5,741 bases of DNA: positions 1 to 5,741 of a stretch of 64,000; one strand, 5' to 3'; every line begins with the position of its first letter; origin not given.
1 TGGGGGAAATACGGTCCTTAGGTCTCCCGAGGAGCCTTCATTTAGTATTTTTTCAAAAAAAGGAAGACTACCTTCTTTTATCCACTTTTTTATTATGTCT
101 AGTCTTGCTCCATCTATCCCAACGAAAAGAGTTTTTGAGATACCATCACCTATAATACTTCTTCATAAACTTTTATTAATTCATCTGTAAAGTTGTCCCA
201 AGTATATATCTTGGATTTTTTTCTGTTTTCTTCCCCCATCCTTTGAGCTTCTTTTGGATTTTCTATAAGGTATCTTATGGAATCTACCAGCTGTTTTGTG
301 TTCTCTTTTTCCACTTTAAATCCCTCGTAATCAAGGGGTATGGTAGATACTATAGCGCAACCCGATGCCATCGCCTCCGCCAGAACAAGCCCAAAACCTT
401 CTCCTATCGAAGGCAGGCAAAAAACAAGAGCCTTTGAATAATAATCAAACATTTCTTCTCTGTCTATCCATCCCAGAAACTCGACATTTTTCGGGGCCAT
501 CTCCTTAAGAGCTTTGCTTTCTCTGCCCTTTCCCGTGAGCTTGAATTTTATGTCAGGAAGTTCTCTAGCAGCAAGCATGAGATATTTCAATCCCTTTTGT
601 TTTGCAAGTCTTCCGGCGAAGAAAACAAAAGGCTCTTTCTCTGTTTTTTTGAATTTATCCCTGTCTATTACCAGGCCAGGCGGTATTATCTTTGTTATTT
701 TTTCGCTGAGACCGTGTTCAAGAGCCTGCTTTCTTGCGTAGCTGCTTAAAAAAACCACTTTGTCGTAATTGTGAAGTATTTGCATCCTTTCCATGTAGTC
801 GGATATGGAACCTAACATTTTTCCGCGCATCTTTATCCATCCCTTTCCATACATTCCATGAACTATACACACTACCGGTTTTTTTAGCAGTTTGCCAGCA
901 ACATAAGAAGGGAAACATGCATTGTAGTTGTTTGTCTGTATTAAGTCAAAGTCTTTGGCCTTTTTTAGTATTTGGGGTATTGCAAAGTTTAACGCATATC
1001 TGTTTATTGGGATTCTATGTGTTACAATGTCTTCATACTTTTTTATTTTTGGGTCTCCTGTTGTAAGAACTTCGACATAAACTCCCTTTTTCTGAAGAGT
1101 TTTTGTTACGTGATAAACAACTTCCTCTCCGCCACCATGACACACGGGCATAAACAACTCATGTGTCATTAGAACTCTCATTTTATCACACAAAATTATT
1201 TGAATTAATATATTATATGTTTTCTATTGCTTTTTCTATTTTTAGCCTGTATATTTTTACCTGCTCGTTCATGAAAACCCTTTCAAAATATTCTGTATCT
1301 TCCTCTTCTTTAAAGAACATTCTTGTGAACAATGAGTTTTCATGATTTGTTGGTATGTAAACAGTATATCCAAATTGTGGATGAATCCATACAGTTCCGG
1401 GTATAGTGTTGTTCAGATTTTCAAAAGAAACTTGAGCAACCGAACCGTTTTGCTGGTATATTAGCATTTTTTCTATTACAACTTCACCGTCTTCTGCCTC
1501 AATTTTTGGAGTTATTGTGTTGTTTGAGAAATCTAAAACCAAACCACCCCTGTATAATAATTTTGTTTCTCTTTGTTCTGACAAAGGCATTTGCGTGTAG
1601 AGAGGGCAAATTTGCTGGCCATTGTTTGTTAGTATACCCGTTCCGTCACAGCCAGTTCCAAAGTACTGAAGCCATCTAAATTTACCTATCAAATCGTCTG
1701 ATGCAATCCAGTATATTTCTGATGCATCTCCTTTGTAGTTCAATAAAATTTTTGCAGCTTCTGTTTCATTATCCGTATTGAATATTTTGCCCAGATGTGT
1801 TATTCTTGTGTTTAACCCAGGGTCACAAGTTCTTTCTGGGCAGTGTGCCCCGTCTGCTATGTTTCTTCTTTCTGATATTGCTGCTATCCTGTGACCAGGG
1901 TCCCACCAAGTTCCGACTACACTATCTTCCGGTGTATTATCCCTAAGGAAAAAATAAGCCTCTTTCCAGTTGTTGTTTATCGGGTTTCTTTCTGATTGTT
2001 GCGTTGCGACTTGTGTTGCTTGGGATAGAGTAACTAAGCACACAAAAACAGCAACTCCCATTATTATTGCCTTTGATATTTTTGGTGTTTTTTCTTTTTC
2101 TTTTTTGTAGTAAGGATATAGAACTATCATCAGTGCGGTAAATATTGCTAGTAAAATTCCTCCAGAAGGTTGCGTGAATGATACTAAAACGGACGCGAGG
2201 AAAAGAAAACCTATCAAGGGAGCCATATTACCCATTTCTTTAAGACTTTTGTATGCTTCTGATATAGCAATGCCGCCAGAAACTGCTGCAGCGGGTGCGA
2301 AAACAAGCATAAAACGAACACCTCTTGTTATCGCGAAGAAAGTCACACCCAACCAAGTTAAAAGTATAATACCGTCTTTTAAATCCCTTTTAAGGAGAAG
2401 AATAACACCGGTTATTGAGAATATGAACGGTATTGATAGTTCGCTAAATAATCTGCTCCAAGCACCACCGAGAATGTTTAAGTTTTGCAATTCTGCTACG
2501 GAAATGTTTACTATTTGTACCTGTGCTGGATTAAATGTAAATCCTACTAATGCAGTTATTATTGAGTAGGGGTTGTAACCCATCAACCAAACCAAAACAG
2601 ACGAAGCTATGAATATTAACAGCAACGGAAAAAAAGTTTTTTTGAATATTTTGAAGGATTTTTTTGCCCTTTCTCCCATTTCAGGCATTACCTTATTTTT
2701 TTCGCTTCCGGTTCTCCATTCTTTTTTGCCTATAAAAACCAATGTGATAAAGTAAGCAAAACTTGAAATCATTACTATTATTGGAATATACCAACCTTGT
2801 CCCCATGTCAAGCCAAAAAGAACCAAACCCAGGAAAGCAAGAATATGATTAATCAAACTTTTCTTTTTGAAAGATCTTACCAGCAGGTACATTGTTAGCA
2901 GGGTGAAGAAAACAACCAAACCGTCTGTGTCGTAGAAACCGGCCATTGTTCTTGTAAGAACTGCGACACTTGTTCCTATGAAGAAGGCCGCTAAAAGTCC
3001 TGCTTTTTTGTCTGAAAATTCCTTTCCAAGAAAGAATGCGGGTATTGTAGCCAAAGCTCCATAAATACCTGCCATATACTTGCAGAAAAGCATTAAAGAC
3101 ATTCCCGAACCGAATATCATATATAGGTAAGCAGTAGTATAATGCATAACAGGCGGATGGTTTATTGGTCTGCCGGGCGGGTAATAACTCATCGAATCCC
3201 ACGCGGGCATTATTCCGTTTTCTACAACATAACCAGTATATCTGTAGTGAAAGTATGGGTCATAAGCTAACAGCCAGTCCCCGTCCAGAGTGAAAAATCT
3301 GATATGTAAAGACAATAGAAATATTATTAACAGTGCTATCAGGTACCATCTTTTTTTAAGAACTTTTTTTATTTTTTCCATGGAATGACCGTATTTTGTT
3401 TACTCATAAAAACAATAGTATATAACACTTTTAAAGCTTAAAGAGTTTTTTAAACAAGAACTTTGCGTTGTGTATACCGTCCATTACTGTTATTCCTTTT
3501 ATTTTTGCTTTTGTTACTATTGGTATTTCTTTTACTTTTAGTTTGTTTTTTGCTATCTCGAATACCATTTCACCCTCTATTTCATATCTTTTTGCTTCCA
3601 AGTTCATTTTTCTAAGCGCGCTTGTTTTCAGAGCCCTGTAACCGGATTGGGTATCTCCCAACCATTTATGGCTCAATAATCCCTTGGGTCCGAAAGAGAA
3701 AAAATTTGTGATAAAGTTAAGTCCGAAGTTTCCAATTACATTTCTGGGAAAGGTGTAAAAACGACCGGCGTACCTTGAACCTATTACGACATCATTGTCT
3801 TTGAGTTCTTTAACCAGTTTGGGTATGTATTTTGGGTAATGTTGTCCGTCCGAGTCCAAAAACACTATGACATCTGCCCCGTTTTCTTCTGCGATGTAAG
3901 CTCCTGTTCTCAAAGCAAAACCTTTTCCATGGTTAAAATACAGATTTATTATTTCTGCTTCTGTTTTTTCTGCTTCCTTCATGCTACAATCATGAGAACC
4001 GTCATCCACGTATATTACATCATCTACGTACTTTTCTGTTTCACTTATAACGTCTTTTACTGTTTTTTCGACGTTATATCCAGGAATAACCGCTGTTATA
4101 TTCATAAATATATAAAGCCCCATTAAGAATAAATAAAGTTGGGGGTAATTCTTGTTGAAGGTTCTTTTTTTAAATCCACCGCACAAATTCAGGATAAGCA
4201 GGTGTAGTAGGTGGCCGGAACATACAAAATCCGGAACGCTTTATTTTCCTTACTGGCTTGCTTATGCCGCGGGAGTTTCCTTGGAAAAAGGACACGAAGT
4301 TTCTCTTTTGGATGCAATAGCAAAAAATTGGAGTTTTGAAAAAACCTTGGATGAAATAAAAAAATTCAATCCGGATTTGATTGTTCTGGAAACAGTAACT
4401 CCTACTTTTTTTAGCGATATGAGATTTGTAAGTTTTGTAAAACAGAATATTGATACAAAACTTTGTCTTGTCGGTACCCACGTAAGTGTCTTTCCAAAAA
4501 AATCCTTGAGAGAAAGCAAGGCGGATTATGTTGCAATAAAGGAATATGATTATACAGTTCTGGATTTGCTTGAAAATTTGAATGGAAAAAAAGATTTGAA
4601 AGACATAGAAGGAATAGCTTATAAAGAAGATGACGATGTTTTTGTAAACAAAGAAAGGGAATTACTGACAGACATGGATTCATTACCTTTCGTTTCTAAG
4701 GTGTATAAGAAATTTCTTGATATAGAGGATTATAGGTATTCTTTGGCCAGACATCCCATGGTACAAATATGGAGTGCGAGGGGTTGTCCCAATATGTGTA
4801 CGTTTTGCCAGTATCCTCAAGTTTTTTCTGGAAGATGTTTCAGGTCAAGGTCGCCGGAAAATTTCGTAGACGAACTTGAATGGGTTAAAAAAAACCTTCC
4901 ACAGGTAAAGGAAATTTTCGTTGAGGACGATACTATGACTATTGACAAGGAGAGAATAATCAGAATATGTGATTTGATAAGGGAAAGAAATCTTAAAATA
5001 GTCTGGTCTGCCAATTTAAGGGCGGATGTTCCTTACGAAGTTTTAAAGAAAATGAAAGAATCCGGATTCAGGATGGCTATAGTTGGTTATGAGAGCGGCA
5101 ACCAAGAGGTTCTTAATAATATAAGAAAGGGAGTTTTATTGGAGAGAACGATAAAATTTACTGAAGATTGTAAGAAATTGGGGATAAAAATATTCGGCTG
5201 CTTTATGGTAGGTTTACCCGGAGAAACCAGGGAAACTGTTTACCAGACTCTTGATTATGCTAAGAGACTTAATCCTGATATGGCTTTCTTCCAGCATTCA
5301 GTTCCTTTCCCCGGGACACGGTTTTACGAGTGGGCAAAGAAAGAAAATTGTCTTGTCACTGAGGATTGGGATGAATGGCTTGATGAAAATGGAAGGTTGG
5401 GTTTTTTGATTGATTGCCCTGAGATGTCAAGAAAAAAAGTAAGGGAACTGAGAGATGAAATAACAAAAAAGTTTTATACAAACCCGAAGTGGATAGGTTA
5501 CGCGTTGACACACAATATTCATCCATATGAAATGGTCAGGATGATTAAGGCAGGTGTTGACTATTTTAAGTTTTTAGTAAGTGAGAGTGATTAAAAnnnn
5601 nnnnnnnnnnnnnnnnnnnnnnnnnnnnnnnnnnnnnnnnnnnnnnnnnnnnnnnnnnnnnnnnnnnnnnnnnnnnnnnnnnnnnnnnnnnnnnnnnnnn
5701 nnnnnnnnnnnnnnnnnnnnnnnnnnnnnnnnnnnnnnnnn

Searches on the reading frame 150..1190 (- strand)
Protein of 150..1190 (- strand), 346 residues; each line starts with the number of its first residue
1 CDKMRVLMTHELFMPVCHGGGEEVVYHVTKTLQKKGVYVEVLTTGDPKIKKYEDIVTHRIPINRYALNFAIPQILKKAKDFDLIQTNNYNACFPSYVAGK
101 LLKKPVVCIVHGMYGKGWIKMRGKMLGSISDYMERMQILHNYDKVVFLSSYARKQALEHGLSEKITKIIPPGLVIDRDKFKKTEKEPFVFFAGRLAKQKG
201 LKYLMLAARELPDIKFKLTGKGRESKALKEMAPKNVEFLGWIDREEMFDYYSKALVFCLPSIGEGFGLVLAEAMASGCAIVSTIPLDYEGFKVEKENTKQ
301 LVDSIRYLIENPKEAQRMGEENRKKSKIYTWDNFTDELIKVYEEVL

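Call 16: search_protein_families(library=pfam, proteins=[window:150-1190:-], max_evalue=0.00001)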
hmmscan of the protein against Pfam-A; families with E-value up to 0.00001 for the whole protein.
window:150-1190:- (346 aa): 6 families
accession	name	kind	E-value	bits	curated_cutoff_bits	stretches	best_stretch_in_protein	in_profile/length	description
PF00534.26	Glycos_transf_1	-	7e-30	104.3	26.4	1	176-324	5-171/172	Glycosyl transferases group 1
PF13692.12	Glyco_trans_1_4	-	4.4e-24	85.8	27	1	187-311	2-142/142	Glycosyl transferases group 1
PF13439.12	Glyco_transf_4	-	9e-21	75.1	28.5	1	19-176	2-169/170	Glycosyltransferase Family 4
PF13579.12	Glyco_trans_4_4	-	5.4e-10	40.3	29.7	1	19-172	1-158/158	Glycosyl transferase 4-like domain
PF13524.12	Glyco_trans_1_2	-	6.6e-10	39.5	25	1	205-338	6-142/144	Glycosyl transferase-like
PF20706.3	GT4-conflict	-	1.9e-06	27.6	26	0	163-278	171-306/385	Family 4 Glycosyltransferase in conflict systems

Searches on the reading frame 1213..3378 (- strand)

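Call 16: search_protein_families(library=pfam, proteins=[window:1213-3378:-], max_evalue=0.00001)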
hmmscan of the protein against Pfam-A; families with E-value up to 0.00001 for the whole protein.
window:1213-3378:- (721 aa): 1 family
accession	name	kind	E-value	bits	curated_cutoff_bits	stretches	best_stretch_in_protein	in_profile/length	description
PF02516.20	STT3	-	4.4e-36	125.7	24.5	1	13-383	4-379/405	Oligosaccharyl transferase STT3, N-terminal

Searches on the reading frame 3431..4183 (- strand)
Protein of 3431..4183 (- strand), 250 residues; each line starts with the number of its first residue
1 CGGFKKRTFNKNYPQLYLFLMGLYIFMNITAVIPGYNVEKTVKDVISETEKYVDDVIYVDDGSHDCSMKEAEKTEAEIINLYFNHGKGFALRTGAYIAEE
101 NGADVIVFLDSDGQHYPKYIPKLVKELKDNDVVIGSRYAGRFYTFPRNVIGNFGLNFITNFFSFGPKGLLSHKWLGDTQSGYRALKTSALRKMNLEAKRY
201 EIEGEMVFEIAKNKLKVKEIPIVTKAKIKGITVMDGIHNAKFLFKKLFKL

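Call 16: search_protein_families(library=pfam, proteins=[window:3431-4183:-], max_evalue=0.00001)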
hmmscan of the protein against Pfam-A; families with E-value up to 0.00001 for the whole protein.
window:3431-4183:- (250 aa): 1 family
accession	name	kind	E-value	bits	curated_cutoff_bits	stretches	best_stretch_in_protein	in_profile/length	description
PF00535.33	Glycos_transf_2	-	3.1e-18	66.7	23.3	1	31-158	2-132/168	Glycosyl transferase family 2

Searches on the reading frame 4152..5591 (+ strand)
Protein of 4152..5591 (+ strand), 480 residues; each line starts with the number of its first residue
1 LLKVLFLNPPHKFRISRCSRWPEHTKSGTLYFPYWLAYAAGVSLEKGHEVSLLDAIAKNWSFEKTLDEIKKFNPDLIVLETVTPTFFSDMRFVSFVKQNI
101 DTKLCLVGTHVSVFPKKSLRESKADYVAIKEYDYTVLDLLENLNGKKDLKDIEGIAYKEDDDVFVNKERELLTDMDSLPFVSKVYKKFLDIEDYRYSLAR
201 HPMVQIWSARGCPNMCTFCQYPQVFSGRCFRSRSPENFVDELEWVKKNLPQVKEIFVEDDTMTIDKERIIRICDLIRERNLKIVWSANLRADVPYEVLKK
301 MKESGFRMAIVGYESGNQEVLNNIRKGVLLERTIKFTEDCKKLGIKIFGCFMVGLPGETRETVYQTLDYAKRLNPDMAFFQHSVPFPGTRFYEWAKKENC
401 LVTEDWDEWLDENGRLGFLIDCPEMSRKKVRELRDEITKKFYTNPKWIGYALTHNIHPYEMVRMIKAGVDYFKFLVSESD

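Call 16: search_protein_families(library=pfam, proteins=[window:4152-5591:+], max_evalue=0.00001)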
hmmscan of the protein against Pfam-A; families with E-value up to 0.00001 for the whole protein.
window:4152-5591:+ (480 aa): 2 families
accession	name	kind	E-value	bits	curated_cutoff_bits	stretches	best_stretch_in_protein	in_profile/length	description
PF04055.27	Radical_SAM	-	1.1e-24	87.9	29.5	1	210-369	5-165/166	Radical SAM superfamily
PF02310.24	B12-binding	-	1.3e-12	48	32.1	1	26-138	7-119/121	B12 binding domain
